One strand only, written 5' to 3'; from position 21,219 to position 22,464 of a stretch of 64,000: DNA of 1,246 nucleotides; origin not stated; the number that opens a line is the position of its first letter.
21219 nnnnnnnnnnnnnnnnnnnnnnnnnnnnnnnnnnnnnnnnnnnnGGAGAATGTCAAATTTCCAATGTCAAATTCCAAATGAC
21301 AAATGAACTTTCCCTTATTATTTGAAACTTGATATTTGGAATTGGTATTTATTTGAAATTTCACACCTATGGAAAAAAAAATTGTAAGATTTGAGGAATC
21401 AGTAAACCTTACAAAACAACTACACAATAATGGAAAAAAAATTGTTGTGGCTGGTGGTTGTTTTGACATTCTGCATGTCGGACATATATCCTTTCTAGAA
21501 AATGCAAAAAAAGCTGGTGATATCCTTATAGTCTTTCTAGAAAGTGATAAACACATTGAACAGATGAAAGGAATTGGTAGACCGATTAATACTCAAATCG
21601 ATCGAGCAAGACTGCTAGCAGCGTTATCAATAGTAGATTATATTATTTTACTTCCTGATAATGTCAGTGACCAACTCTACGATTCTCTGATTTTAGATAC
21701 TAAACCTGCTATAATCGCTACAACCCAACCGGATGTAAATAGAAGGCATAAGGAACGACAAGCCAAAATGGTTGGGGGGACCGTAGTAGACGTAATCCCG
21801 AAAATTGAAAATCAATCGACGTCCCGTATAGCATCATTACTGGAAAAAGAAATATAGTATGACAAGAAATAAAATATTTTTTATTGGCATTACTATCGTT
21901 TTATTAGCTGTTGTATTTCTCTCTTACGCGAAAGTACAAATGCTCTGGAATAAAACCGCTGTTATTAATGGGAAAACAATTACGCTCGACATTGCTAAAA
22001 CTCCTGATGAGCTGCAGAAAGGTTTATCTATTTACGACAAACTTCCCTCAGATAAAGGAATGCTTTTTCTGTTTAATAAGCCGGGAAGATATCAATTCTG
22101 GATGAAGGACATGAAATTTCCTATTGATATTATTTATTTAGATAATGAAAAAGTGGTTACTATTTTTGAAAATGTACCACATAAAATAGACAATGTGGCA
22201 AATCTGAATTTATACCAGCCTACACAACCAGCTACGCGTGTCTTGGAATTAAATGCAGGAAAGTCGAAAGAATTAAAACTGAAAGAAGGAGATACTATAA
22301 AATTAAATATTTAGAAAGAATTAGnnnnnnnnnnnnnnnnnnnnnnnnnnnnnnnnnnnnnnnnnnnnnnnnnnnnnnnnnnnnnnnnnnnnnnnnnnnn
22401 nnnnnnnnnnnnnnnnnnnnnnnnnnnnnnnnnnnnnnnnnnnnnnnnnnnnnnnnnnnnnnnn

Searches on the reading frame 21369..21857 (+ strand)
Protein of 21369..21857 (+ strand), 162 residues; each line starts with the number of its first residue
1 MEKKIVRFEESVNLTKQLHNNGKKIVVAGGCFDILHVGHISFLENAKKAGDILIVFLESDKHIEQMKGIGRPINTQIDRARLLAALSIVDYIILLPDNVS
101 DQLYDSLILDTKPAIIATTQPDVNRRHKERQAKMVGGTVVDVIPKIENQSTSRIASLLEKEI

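Call 49: search_protein_families(library=pfam, proteins=[window:21369-21857:+], max_evalue=0.00001)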
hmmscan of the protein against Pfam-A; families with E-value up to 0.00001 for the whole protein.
window:21369-21857:+ (162 aa): 1 family
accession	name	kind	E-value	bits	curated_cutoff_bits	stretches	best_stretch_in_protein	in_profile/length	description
PF01467.32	CTP_transf_like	-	1.1e-12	48.7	21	1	27-113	1-81/133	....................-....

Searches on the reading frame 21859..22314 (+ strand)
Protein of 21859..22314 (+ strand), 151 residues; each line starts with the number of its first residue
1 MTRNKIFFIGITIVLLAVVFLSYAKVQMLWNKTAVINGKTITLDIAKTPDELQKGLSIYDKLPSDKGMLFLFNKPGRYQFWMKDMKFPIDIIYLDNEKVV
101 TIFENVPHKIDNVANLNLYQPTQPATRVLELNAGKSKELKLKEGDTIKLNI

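Call 49: search_protein_families(library=pfam, proteins=[window:21859-22314:+], max_evalue=0.00001)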
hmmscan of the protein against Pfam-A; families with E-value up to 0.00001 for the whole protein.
window:21859-22314:+ (151 aa): 1 family
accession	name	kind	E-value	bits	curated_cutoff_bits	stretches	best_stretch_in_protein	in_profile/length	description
PF02643.20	DUF192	-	1.3e-27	96.2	27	1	41-148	1-95/96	Uncharacterized ACR, COG1430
